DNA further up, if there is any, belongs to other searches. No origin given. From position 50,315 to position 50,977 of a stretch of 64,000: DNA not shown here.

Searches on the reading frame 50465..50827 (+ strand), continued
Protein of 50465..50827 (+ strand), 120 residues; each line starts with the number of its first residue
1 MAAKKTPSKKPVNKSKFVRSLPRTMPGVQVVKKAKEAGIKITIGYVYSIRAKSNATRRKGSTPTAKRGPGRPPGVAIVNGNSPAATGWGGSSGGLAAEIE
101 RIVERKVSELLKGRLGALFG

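Call 42: search_protein_families(library=pfam, proteins=[P0180, P0181, P0183, P0186, P0276, P0279, P0179], max_evalue=1)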
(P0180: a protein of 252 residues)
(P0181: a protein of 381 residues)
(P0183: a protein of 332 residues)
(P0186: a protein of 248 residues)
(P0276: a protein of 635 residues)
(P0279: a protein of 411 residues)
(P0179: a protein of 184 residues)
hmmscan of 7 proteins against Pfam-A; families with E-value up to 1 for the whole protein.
P0180 (252 aa): 1 family
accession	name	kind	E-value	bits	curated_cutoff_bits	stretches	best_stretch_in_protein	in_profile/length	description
PF15236.11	CCDC66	-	0.0095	16.2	29.9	0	68-96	16-44/154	Coiled-coil domain-containing protein 66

P0181 (381 aa): 3 families
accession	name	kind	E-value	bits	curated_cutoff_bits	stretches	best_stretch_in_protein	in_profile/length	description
PF03540.19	TAF10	-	0.086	13.5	28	1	28-105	24-94/102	Transcription initiation factor TFIID 23-30kDa subunit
PF04255.20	DUF433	-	0.19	12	23.6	0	262-280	32-50/56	Protein of unknown function (DUF433)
PF04760.21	IF2_N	-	0.23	11.7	25.3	0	19-36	15-33/53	Translation initiation factor IF-2, N-terminal region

P0183 (332 aa): 0 families

P0186 (248 aa): 2 families
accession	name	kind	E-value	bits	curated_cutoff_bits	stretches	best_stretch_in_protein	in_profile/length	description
PF16655.11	PhoD_N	-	0.041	14.9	30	0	19-58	48-83/90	PhoD-like phosphatase, N-terminal domain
PF16656.11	Pur_ac_phosph_N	-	0.079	14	30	0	130-182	39-86/93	Purple acid Phosphatase, N-terminal domain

P0276 (635 aa): 15 families
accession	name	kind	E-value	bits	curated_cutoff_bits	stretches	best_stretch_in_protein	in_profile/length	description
PF00196.25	GerE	-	6e-14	51.8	23.5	2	293-346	2-55/57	Bacterial regulatory proteins, luxR family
PF08281.18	Sigma70_r4_2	-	1e-06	28.7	25.7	2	422-455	11-45/54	Sigma-70, region 4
PF13936.12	HTH_38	-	1.5e-05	25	27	1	301-328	13-40/44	Helix-turn-helix domain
PF13384.12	HTH_23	-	1.7e-05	24.9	24.6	1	296-330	5-39/50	Homeodomain-like domain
PF04545.22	Sigma70_r4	-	8e-05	22.5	24.1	2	290-337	4-49/50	Sigma-70, region 4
PF13412.12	HTH_24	-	0.0012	18.8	21.9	0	418-454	5-35/48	Winged helix-turn-helix DNA-binding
PF19889.5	DUF6362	-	0.0041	17.9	31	1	420-459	54-93/98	Domain of unknown function (DUF6362)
PF13404.12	HTH_AsnC-type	-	0.025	14.9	27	0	417-453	4-34/42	AsnC-type helix-turn-helix domain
PF12802.13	MarR_2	-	0.049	14.2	27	1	432-462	15-46/61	MarR family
PF09339.16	HTH_IclR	-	0.065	13.5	22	0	428-457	10-39/52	IclR helix-turn-helix domain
PF07638.17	Sigma70_ECF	-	0.11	12.8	21.1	1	298-335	143-178/185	ECF sigma factor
PF16611.10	RGS12_us2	-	0.14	13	27.2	1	510-546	6-42/72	Unstructured region between RBD and GoLoco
PF14493.12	HTH_40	-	0.19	12.5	27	0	302-330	6-34/89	Helix-turn-helix domain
PF08784.17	RPA_C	-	0.23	12.7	22.6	1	411-457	46-90/106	Replication protein A C terminal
PF13545.12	HTH_Crp_2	-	0.24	11.8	27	0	308-331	22-45/70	Crp-like helix-turn-helix domain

P0279 (411 aa): 0 families

P0179 (184 aa): 0 families

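Call 43: search_protein_families(library=ncbifam, proteins=[P0180, P0181, P0183, P0186, P0276, P0279, P0179], max_evalue=1)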
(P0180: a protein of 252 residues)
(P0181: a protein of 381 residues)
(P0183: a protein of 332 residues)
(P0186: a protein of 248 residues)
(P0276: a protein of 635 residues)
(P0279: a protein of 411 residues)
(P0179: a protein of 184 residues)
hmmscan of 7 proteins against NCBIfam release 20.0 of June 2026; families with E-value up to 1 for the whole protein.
P0180 (252 aa): 0 families

P0181 (381 aa): 0 families

P0183 (332 aa): 0 families

P0186 (248 aa): 0 families

P0276 (635 aa): 32 families (the best 25 are shown)
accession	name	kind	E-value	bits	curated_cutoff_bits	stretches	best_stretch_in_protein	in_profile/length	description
NF007935.0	PRK10651.1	equivalog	3e-08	33.1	250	2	292-345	154-207/216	two-component system response regulator NarL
TIGR02937.1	sigma70-ECF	superfamily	9.1e-07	28.7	42.9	2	422-464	118-161/165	sigma-70 family RNA polymerase sigma factor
NF007708.0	PRK10403.1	equivalog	2.4e-06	27.1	343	1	291-346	151-205/215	nitrate/nitrite response regulator protein NarP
NF047785.1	respo_reg_MadR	equivalog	2.5e-05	23.7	300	1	292-343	147-198/209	MadR family response regulator transcription factor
NF052445.1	RespRegMctR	equivalog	2.8e-05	23.6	300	1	292-345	143-196/205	two-component system response regulator MctR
TIGR03020.2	EpsA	equivalog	3e-05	23.8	170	1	291-341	188-238/247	XrtB/PEP-CTERM-associated transcriptional regulator EpsA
TIGR03541.1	reg_near_HchA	equivalog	4.1e-05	23.2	215.6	1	412-474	162-224/232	PA1136 family autoinducer-binding transcriptional regulator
TIGR02985.1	Sig70_bacteroi1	subfamily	6.9e-05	23.1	126.4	1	300-338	121-160/162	RNA polymerase sigma-70 factor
NF033546.1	transpos_IS21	equivalog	9.6e-05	22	160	1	304-391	4-82/294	IS21 family transposase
NF003054.0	PRK03975.1-1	equivalog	0.00014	21.8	239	1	418-462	33-77/171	putative transcriptional regulator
NF047608.1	LIC13292_fam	subfamily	0.00038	20.6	200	1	294-344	103-153/166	LIC13292 family transcriptional regulator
NF007685.0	PRK10360.1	equivalog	0.0009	19.1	258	1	281-345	125-189/196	response regulator transcription factor UhpA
TIGR00721.1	tfx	subfamily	0.0015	18.4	60.25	0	422-460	7-45/137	Tfx family DNA-binding protein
NF041232.1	BagY_FevT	exception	0.0022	16.9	700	1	294-345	297-348/367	LuxR family transcriptional regulator BagY/FevT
NF052366.1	photon_PedR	equivalog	0.0024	18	120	1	294-344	3-53/74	photosynthetic electron transport-dependent transcriptional regulator PedR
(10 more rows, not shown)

P0279 (411 aa): 0 families

P0179 (184 aa): 0 families

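Call 44: fold_search(model_id=the predicted structure, library=pdb)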
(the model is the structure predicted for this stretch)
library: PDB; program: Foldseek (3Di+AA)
matches with E <= 10: 36; with E <= 0.001: 0
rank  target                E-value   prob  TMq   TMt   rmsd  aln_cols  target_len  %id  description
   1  1mzb                  1.1e+00  0.60  0.28  0.25   2.5        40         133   28  Ferric uptake regulator (released 2003-10-07)
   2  5unk_MODEL_1_A        1.9e+00  0.30  0.26  0.45   3.0        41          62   29  NMR structure of the RED subdomain of the Sleeping Beauty transposase (released 2017-06-07)
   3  6h1c_A                2.2e+00  0.38  0.26  0.24   2.7        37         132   27  Structure of Ferric uptake regulator from Pseudomonas aeruginosa with manganese. (released 2019-07-31)
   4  4ejo_A                2.7e+00  0.41  0.31  0.33   2.3        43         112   19  Crystal structure of padr family transcriptional regulator from Eggerthella lenta DSM 2243 (released 2012-04-25)
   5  6h1c_B                2.9e+00  0.30  0.27  0.24   3.0        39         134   26  Structure of Ferric uptake regulator from Pseudomonas aeruginosa with manganese. (released 2019-07-31)
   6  4a56                  3.3e+00  0.21  0.28  0.35   5.4        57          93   16  Crystal structure of the type 2 secretion system pilotin from Klebsiella Oxytoca (released 2011-12-07)
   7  5l0p                  4.0e+00  0.28  0.29  0.12   3.0        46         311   15  Symmetry-based assembly of a two-dimensional protein lattice (released 2017-03-29)
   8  5zi8_B                4.2e+00  0.30  0.26  0.30   1.2        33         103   15  Crystal structure of the PadR-family transcriptional regulator Rv3488 of Mycobacterium tuberculosis H37Rv in complex w (released 2018-10-17)
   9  2o03                  4.5e+00  0.23  0.29  0.27   2.5        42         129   14  Crystal structure of FurB from M. tuberculosis- a Zinc uptake regulator (released 2007-02-13)
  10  2p5k                  4.5e+00  0.18  0.26  0.44   3.0        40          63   18  Crystal structure of the N-terminal domain of AhrC (released 2007-10-30)
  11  6hcg_P                4.5e+00  0.16  0.28  0.35   5.4        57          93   16  Klebsiella pneumoniae type II secretion system outer membrane complex. PulD, PulS and PulC HR domain. (released 2019-11-27)
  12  5nbc_C                4.5e+00  0.16  0.27  0.26   3.2        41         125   20  Structure of Prokaryotic Transcription Factors (released 2018-05-16)
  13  9fxn_A                4.5e+00  0.10  0.22  0.11   5.1        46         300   13  Human mitochondrial nuclease EXOG (hEXOG) (released 2024-07-31)
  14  7pc1                  4.9e+00  0.21  0.30  0.47   3.0        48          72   10  DNA binding domain of partition protein StbA of plasmid R388 (released 2022-08-10)
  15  5ui8_M                5.5e+00  0.28  0.29  0.10   2.6        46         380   15  structure of sigmaN-holoenzyme (released 2017-02-22)
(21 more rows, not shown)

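Call 54: list_cluster_members(proteins=[P0004, P0016, P0019, P0028, P0040, P0041, P0048, P0054, P0055, P0012])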
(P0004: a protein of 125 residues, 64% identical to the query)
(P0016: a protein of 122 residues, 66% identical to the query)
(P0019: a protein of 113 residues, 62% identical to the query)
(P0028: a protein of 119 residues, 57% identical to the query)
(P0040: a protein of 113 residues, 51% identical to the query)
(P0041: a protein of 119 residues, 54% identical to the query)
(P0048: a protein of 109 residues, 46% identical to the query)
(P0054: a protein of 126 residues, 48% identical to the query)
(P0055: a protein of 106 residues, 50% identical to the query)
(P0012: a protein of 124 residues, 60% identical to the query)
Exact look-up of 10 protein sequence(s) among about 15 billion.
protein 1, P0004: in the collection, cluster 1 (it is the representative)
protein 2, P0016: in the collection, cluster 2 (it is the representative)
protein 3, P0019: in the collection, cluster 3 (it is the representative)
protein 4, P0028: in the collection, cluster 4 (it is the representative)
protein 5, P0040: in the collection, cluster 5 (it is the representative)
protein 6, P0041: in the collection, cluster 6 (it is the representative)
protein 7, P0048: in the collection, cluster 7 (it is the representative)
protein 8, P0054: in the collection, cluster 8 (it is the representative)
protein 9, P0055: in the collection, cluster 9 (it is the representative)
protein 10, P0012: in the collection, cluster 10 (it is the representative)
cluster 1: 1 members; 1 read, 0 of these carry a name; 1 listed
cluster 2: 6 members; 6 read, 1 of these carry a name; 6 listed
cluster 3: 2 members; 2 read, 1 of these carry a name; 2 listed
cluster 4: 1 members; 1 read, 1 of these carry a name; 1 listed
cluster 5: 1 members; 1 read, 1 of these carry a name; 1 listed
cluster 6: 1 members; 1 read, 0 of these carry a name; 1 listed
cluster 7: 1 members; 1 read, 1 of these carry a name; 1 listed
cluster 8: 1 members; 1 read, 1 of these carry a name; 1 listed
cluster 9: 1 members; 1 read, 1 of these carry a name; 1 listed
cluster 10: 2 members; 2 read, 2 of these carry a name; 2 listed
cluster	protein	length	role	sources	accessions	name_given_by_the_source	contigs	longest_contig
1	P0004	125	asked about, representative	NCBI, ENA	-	-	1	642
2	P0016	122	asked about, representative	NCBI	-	-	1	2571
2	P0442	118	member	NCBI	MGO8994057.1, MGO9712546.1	MAG: hypothetical protein ACLQVI_12065 [Polyangiaceae bacterium]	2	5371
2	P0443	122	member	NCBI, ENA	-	-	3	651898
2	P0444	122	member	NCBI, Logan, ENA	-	-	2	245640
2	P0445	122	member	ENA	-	-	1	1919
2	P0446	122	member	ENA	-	-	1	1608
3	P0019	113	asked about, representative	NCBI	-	-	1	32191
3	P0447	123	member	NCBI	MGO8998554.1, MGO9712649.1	MAG: hypothetical protein ACLQVI_34975 [Polyangiaceae bacterium]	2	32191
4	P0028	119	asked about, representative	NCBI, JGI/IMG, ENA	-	hypothetical protein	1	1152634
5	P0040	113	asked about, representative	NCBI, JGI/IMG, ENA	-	hypothetical protein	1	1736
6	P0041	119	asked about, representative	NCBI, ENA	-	-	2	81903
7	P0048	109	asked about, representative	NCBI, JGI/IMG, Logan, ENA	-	hypothetical protein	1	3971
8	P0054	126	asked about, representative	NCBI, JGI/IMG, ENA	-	hypothetical protein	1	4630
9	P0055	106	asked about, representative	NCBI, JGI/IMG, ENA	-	hypothetical protein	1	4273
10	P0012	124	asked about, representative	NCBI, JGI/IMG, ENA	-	hypothetical protein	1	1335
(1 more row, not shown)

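Call 55: list_cluster_members(proteins=[P0180, P0181, P0183, P0186, P0187, P0190, P0191, P0279, P0276, P0179])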
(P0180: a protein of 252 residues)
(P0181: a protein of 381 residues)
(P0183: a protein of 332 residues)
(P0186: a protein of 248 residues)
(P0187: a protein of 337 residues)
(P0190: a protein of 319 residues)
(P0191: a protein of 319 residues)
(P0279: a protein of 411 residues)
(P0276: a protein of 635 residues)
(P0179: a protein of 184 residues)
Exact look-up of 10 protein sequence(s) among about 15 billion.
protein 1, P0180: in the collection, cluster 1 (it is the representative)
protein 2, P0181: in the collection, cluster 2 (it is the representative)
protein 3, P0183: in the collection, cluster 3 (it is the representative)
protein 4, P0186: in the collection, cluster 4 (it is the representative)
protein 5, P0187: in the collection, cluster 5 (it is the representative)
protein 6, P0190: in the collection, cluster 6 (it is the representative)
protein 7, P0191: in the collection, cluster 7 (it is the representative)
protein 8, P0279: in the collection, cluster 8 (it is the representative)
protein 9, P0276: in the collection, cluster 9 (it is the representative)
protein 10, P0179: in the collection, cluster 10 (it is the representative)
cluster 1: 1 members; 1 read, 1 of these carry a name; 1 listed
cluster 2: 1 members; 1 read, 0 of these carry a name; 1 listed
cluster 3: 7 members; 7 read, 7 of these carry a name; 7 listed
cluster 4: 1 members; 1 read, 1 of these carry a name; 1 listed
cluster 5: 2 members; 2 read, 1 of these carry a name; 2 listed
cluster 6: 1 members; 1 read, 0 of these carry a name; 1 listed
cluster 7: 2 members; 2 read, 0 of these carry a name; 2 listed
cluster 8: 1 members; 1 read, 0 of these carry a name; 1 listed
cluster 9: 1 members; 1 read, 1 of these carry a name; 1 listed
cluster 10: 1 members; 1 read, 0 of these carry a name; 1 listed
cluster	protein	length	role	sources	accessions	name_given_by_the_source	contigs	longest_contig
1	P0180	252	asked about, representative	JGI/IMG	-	hypothetical protein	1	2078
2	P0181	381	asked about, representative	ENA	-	-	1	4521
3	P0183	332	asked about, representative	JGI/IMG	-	hypothetical protein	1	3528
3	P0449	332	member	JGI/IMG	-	hypothetical protein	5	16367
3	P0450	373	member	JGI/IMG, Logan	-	hypothetical protein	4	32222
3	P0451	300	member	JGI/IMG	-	hypothetical protein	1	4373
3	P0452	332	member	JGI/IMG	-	hypothetical protein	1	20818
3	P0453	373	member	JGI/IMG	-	hypothetical protein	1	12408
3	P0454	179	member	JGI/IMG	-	hypothetical protein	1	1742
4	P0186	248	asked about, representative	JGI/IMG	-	hypothetical protein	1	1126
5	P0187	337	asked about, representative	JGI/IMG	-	hypothetical protein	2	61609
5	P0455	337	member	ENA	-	-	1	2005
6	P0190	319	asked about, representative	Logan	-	-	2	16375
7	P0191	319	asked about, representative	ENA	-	-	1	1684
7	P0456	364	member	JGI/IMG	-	-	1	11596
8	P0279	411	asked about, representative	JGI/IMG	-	-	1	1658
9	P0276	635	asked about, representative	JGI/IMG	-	DNA-binding CsgD family transcriptional regulator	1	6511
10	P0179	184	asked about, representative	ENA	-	-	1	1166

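Call 78: search_dna_similar(query=window:50465-50827:+, collection=plasmids, mode=protein, max_evalue=0.001, max_rows=10)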
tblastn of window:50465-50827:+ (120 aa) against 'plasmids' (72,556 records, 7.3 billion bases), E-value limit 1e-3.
No match.

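Call 79: search_dna_similar(query=window:50465-50827:+, collection=phages, mode=protein, max_evalue=0.001, max_rows=10)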
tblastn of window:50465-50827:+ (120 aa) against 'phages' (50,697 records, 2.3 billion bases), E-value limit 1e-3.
No match.
